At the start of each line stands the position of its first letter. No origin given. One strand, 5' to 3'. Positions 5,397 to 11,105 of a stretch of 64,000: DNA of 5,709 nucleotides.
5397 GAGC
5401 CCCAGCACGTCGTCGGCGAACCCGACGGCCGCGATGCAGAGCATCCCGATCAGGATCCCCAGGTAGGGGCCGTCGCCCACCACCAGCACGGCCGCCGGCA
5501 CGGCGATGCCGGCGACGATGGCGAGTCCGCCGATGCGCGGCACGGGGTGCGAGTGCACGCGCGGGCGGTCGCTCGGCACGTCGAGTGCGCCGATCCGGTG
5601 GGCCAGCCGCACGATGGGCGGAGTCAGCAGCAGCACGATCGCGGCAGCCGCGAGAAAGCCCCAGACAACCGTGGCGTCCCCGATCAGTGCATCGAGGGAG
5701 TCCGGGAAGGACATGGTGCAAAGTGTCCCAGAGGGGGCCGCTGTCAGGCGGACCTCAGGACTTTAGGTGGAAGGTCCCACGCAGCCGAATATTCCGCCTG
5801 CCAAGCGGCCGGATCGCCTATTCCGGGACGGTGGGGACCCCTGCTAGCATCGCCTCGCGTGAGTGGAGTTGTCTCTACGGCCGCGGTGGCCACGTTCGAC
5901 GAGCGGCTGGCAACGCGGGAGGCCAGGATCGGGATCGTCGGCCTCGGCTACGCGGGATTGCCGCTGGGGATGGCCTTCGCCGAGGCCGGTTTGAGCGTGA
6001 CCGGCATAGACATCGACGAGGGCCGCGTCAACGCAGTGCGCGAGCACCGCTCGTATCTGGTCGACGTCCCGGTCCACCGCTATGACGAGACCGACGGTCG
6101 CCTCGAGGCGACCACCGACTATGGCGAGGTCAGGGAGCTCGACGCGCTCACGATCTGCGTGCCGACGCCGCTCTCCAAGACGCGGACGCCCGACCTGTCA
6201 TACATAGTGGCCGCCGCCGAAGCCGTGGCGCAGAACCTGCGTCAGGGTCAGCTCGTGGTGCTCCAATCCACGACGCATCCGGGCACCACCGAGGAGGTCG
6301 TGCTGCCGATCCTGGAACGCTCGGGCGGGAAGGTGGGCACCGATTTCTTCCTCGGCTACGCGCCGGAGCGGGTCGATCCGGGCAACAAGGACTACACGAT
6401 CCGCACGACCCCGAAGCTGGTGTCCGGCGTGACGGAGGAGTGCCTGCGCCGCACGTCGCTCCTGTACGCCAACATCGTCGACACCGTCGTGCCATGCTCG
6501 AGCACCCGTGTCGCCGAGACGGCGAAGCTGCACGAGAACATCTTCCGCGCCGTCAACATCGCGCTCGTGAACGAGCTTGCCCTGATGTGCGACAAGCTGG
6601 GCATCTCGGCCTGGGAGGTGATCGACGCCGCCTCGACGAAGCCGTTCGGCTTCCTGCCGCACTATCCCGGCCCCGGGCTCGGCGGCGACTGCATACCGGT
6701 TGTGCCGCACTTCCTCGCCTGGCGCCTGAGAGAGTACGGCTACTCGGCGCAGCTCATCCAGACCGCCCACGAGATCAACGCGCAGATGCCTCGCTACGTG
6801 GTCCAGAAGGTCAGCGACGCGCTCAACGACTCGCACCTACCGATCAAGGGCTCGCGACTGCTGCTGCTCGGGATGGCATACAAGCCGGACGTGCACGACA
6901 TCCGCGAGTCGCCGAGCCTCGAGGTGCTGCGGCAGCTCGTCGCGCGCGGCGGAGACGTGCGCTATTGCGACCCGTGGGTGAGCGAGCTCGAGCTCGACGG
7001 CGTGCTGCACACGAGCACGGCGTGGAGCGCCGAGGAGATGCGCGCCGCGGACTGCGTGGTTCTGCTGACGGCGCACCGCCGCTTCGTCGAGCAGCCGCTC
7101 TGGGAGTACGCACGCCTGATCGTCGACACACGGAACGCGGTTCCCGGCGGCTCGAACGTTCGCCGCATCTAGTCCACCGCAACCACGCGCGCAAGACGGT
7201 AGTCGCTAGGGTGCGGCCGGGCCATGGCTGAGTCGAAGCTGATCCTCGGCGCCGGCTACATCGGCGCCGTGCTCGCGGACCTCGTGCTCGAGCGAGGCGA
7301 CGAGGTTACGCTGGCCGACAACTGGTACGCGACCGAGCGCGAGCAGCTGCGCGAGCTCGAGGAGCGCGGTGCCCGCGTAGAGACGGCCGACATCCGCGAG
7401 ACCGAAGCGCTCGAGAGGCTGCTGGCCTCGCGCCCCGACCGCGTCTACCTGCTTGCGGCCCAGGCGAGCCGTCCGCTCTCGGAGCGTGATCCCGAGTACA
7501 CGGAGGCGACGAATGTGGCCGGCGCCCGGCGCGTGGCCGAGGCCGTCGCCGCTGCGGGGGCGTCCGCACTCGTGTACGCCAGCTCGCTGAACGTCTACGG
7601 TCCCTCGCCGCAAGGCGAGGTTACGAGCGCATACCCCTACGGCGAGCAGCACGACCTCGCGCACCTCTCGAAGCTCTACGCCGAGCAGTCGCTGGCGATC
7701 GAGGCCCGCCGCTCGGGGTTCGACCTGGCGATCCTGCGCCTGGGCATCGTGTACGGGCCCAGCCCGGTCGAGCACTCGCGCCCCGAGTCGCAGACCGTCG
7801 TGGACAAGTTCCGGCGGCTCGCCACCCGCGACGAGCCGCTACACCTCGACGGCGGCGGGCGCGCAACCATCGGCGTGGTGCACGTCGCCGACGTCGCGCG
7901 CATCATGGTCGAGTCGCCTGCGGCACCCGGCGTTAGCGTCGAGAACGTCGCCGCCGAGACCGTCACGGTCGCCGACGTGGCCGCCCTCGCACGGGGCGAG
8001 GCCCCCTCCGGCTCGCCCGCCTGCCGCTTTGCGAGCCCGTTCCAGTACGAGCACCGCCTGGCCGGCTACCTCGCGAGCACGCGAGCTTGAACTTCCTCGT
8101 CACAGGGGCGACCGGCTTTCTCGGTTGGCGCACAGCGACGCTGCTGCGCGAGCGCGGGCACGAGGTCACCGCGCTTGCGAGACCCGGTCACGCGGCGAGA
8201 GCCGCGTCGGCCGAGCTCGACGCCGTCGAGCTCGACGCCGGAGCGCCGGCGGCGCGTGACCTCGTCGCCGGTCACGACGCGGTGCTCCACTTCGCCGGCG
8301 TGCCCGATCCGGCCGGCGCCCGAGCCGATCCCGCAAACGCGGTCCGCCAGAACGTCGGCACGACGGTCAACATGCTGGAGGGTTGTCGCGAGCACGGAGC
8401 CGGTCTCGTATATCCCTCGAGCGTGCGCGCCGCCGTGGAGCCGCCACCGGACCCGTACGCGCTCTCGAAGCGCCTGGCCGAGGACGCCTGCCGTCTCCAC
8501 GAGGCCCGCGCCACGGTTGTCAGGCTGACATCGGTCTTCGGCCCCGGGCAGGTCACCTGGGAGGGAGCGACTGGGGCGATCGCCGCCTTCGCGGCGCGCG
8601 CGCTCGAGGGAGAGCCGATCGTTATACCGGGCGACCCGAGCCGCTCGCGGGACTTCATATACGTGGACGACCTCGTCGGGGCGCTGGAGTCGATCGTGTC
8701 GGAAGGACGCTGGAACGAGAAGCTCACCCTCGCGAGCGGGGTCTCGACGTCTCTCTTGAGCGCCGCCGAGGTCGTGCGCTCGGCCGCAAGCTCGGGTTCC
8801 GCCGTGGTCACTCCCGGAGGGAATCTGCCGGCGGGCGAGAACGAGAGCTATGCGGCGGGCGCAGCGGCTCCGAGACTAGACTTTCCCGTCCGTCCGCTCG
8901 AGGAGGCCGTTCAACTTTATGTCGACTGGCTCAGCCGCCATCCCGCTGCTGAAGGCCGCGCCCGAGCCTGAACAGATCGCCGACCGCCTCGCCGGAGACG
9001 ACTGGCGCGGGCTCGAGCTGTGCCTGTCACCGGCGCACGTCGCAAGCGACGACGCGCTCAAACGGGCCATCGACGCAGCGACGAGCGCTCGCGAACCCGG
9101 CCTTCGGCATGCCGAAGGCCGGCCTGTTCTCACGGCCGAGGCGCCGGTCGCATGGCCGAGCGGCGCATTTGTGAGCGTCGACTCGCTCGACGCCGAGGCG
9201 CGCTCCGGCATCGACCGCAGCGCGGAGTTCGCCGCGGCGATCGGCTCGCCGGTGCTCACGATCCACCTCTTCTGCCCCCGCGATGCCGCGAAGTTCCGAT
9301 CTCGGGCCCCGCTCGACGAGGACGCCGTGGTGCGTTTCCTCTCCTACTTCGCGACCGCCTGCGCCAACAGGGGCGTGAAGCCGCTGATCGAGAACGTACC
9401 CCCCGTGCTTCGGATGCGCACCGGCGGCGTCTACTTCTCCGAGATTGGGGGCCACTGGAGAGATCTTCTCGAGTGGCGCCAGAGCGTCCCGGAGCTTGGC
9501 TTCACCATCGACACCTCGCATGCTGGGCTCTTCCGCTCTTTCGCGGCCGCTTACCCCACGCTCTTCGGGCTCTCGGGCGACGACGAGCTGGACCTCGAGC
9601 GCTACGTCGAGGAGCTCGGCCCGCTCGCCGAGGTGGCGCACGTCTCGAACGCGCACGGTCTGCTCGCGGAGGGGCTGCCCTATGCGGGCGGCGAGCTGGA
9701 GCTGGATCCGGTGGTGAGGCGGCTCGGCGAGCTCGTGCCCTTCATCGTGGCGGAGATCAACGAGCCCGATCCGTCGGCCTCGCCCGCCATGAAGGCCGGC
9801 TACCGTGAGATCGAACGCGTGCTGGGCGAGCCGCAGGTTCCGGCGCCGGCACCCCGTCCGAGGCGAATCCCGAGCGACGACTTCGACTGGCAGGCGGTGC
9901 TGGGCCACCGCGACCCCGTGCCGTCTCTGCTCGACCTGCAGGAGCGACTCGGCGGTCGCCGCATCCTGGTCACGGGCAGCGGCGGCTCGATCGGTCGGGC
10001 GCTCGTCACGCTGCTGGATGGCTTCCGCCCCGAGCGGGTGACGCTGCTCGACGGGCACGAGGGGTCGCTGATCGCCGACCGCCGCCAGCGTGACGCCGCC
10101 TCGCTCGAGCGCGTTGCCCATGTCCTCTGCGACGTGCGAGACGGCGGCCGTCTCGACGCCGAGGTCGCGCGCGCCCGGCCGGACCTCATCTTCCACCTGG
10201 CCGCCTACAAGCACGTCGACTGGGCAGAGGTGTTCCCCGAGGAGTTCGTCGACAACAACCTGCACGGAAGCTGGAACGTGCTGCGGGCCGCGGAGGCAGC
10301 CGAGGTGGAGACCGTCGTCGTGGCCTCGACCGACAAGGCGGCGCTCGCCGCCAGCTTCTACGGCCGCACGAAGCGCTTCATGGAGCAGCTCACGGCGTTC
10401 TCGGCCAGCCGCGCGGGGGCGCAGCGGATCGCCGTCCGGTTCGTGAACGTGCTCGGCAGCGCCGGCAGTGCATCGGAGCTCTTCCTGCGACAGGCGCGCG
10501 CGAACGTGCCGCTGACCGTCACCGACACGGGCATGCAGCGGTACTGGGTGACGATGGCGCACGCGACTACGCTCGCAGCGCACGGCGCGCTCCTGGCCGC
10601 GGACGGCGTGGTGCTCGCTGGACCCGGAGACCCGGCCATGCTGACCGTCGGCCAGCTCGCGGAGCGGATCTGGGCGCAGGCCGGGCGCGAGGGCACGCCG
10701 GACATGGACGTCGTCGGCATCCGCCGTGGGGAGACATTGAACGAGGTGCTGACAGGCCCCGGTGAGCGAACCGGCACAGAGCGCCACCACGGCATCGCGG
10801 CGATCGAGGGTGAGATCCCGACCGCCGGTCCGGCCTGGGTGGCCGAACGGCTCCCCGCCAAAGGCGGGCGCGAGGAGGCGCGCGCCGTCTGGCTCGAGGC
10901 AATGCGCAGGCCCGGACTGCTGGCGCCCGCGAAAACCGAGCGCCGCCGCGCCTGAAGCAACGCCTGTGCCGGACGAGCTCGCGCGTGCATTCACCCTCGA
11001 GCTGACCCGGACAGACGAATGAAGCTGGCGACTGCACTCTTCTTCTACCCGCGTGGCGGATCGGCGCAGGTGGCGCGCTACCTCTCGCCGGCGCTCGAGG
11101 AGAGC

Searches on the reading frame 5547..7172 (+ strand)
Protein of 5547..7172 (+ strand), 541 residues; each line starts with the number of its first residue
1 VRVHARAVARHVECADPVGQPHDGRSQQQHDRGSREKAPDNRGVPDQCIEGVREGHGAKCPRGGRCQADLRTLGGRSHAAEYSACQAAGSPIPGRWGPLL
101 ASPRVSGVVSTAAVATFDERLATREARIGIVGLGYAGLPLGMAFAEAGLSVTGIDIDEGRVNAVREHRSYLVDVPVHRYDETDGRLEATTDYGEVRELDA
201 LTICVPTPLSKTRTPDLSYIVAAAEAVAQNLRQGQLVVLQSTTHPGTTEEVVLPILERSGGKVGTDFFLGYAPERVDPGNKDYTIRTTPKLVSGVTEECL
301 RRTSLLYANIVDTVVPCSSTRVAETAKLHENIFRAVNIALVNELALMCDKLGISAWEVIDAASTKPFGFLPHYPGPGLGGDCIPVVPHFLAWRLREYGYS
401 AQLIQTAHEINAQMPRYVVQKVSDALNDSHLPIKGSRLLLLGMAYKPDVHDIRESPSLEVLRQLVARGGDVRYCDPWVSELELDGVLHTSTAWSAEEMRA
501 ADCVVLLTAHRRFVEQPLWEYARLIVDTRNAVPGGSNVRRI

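Call 54: search_protein_families(library=pfam, proteins=[window:5547-7172:+], max_evalue=0.00001)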
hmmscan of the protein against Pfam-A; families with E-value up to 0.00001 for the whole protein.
window:5547-7172:+ (541 aa): 4 families
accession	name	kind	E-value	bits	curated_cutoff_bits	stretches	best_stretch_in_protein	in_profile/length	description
PF03721.20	UDPG_MGDP_dh_N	-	4.4e-42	144.2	27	1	127-301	2-181/187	UDP-glucose/GDP-mannose dehydrogenase family, NAD binding domain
PF00984.24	UDPG_MGDP_dh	-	3.6e-29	101.2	25.4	1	322-412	2-93/94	UDP-glucose/GDP-mannose dehydrogenase family, central domain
PF03720.21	UDPG_MGDP_dh_C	-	2.8e-20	73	30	1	439-532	1-101/103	UDP-glucose/GDP-mannose dehydrogenase family, UDP binding domain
PF03446.21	NAD_binding_2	-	6.2e-06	26.8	21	0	127-251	1-103/161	NAD binding domain of 6-phosphogluconate dehydrogenase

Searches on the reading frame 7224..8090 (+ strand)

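Call 54: search_protein_families(library=pfam, proteins=[window:7224-8090:+], max_evalue=0.00001)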
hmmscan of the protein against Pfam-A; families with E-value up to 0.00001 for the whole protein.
window:7224-8090:+ (288 aa): 6 families
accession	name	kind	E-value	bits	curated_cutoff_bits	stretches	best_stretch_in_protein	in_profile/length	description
PF01370.27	Epimerase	-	3.5e-34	118.7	20.9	1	6-229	2-222/240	NAD dependent epimerase/dehydratase family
PF16363.11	GDP_Man_Dehyd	-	2.5e-19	70.4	27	1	9-236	5-241/332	GDP-mannose 4,6 dehydratase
PF01073.25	3Beta_HSD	-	9.5e-10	38.4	22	1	9-180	5-185/280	3-beta hydroxysteroid dehydrogenase/isomerase family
PF04321.23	RmlD_sub_bind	-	8.4e-09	35.3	27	1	40-208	33-175/287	RmlD substrate binding domain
PF13460.12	NAD_binding_10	-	1.1e-07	32.3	27.2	1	10-177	3-147/184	NAD(P)H-binding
PF02719.21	Polysacc_synt_2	-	1.3e-06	28.2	20.2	1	35-121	37-128/293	Polysaccharide biosynthesis protein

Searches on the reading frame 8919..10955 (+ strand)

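Call 54: search_protein_families(library=pfam, proteins=[window:8919-10955:+], max_evalue=0.00001)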
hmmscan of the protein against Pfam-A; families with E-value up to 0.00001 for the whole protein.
window:8919-10955:+ (678 aa): 6 families
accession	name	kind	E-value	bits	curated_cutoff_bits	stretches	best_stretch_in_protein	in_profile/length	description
PF02719.21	Polysacc_synt_2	-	2.1e-59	201.6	20.2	1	349-629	1-291/293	Polysaccharide biosynthesis protein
PF01370.27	Epimerase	-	4.5e-22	79.1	20.9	1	349-541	1-208/240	NAD dependent epimerase/dehydratase family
PF16363.11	GDP_Man_Dehyd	-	3.7e-12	46.8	27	1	350-473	1-131/332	GDP-mannose 4,6 dehydratase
PF04321.23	RmlD_sub_bind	-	1.6e-11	44.3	27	1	348-535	2-176/287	RmlD substrate binding domain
PF01073.25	3Beta_HSD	-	9.4e-09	35.1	22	1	350-475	1-120/280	3-beta hydroxysteroid dehydrogenase/isomerase family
PF01261.30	AP_endonuc_2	-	3.9e-07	30.4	31.1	1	83-203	54-163/249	Xylose isomerase-like TIM barrel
